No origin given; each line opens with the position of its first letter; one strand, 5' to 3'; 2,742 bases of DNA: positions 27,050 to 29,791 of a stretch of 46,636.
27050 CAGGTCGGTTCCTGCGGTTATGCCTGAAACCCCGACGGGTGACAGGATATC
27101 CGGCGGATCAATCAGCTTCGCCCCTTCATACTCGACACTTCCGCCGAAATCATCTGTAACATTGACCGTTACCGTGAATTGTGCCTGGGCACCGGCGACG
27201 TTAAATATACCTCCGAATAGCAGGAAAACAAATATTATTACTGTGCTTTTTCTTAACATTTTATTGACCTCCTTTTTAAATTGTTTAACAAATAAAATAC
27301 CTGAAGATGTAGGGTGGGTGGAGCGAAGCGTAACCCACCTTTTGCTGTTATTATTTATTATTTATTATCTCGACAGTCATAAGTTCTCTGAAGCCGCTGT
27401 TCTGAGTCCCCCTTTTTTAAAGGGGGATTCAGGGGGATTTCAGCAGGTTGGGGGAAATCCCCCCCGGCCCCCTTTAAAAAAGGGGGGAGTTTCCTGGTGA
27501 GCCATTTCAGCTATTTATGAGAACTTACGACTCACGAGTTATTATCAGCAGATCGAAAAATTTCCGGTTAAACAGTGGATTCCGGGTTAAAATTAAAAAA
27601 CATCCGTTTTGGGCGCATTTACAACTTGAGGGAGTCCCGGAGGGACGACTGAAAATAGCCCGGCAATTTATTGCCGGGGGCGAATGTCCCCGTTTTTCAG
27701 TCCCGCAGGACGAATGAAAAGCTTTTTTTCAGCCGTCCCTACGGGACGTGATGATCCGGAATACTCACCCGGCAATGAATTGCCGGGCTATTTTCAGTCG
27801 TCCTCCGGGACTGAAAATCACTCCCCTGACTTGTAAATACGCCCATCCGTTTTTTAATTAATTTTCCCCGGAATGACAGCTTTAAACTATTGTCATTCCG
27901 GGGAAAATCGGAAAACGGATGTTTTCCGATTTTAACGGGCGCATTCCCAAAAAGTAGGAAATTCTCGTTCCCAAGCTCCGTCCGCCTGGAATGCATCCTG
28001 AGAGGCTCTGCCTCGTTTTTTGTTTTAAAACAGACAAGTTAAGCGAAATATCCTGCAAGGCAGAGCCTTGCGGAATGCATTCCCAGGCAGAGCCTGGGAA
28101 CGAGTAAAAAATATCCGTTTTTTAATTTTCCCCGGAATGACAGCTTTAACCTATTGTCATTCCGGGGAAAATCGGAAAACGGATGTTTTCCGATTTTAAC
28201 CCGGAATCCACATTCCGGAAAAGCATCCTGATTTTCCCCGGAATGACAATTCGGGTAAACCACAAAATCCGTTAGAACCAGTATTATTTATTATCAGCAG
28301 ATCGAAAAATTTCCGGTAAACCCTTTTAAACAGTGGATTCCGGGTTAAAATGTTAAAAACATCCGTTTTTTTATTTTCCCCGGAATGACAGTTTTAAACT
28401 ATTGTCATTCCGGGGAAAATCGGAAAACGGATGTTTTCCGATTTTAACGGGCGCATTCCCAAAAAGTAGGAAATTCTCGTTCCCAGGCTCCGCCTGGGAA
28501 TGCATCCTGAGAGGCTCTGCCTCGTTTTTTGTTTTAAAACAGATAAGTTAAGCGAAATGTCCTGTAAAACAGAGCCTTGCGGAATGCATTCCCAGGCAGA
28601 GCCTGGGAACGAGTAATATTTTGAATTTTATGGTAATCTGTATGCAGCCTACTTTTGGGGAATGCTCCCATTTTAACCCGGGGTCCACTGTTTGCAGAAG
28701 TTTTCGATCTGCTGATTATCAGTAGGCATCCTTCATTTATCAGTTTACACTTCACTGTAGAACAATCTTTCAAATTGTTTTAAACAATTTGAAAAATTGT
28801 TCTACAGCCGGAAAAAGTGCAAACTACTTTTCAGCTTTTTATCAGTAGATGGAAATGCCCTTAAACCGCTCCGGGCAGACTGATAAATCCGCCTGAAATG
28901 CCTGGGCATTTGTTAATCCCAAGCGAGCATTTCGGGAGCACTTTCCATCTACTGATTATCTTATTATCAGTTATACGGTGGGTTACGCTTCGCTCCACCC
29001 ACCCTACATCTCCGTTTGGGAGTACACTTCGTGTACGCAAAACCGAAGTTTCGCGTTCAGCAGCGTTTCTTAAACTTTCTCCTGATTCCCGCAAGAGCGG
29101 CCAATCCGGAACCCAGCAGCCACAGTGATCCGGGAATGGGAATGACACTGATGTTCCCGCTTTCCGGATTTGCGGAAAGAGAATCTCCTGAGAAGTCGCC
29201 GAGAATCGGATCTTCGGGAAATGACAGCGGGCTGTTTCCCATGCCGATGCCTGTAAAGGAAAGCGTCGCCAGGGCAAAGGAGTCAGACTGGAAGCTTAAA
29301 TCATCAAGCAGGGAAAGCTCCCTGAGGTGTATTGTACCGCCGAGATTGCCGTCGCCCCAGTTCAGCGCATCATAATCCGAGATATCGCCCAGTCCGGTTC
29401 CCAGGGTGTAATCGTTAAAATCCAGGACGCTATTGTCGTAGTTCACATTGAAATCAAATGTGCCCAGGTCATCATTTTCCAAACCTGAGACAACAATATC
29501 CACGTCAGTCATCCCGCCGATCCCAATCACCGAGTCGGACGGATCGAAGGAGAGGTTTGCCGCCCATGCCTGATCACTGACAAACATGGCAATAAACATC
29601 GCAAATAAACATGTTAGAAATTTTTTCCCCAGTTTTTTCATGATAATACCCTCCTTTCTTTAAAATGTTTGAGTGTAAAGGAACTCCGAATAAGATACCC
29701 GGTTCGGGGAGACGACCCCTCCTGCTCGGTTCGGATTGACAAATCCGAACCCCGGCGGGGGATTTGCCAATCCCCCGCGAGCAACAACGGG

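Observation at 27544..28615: Nested MITE insertions with an intact 9-bp target-site duplication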

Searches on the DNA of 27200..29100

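Call 8: search_rna_families(source=window, start=27200, end=29100, threshold=evalue, max_evalue=1, show_alignments=3)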
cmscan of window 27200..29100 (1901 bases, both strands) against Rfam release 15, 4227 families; matches with E-value up to 1: 60.
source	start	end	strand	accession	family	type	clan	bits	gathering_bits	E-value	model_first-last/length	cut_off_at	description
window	27633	27678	-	RF01687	Acido-Lenti-1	Gene; sRNA;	-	51.7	37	2.6e-10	1-46/46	no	Acido-Lenti-1 RNA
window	28474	28615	+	RF04112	MIR5512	Gene; miRNA;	-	42.1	139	3.1e-06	1-132/132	no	MIR5512 microRNA precursor family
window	27768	27812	+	RF01687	Acido-Lenti-1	Gene; sRNA;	-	40.9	37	2.3e-07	1-46/46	no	Acido-Lenti-1 RNA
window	28478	28611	-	RF04128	MIR8562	Gene; miRNA;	-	39.5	211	3.6e-05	1-242/242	no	MIR8562 microRNA precursor family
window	28349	28443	+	RF04134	MIR7504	Gene; miRNA;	-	39.2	83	4.6e-05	1-124/124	no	MIR7504 microRNA precursor family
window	28478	28611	+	RF04128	MIR8562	Gene; miRNA;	-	36.6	211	0.00016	1-242/242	no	MIR8562 microRNA precursor family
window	28128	28415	-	RF04127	MIR8007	Gene; miRNA;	-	36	195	0.00013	1-226/226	no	MIR8007 microRNA precursor family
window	28754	28813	-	RF00727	bantam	Gene; miRNA;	CL00091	35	61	0.00012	1-82/82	no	bantam microRNA precursor family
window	28749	28817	-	RF03321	mir-1006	Gene; miRNA;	-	34.9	64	0.00021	1-78/78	no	mir-1006 microRNA precursor family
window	28358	28434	+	RF04109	mir-1305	Gene; miRNA;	-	34.7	63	0.00021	1-83/83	no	mir-1305 microRNA precursor family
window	28112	28372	-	RF02365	Yfr17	Gene; sRNA;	-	34.2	50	0.00054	1-264/264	no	Cyanobacterial functional RNA 17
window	28338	28452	+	RF04133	MIR2646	Gene; miRNA;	-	33.7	245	5e-05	1-256/256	no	MIR2646 microRNA precursor family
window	28752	28812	-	RF03569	mir-7973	Gene; miRNA;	-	32.4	90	0.00032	1-74/74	no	mir-7973 microRNA precursor family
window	28173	28433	+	RF02365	Yfr17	Gene; sRNA;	-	32.3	50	0.0015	1-264/264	no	Cyanobacterial functional RNA 17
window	28357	28436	-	RF03237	MIR6425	Gene; miRNA;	-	32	142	0.00019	1-125/125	no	MIR6425 microRNA precursor family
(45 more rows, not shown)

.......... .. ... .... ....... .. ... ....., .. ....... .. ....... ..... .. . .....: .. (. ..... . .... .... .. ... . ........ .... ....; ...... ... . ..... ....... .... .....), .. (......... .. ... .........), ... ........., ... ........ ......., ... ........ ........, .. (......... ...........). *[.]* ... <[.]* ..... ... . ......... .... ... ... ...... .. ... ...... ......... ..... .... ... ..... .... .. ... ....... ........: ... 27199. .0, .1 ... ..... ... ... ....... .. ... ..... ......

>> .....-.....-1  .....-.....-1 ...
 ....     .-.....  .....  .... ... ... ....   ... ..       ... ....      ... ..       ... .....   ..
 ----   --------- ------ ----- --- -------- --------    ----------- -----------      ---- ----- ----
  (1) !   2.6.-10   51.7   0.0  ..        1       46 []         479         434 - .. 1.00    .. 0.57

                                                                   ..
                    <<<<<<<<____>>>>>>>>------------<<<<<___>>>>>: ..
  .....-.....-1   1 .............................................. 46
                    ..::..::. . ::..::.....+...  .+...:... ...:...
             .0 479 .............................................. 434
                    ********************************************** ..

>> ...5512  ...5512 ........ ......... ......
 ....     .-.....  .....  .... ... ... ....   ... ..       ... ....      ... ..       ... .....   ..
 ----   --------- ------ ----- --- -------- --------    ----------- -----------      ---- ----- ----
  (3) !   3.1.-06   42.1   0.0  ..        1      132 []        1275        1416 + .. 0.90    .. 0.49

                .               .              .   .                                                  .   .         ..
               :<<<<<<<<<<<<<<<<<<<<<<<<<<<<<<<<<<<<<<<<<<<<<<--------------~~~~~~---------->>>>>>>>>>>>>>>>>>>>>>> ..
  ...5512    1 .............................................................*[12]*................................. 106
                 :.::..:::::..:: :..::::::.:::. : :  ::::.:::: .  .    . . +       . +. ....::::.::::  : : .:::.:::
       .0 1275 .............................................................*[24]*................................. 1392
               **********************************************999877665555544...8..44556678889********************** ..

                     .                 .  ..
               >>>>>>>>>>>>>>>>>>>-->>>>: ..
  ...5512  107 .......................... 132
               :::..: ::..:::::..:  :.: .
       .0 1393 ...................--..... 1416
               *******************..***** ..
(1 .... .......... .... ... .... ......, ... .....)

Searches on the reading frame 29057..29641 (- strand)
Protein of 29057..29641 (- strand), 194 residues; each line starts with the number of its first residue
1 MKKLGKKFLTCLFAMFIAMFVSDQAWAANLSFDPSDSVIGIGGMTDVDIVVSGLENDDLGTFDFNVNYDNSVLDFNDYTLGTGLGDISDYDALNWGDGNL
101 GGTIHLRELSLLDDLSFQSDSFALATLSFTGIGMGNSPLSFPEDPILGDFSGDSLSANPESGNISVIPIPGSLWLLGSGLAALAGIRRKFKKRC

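Call 22: search_protein_families(library=pfam, proteins=[window:29057-29641:-])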
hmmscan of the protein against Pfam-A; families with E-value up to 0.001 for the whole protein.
window:29057-29641:- (194 aa): 1 family
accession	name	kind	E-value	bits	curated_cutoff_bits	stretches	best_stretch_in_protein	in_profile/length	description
PF00963.24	Cohesin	-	0.00011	22.9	24.1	1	46-84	17-55/139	Cohesin domain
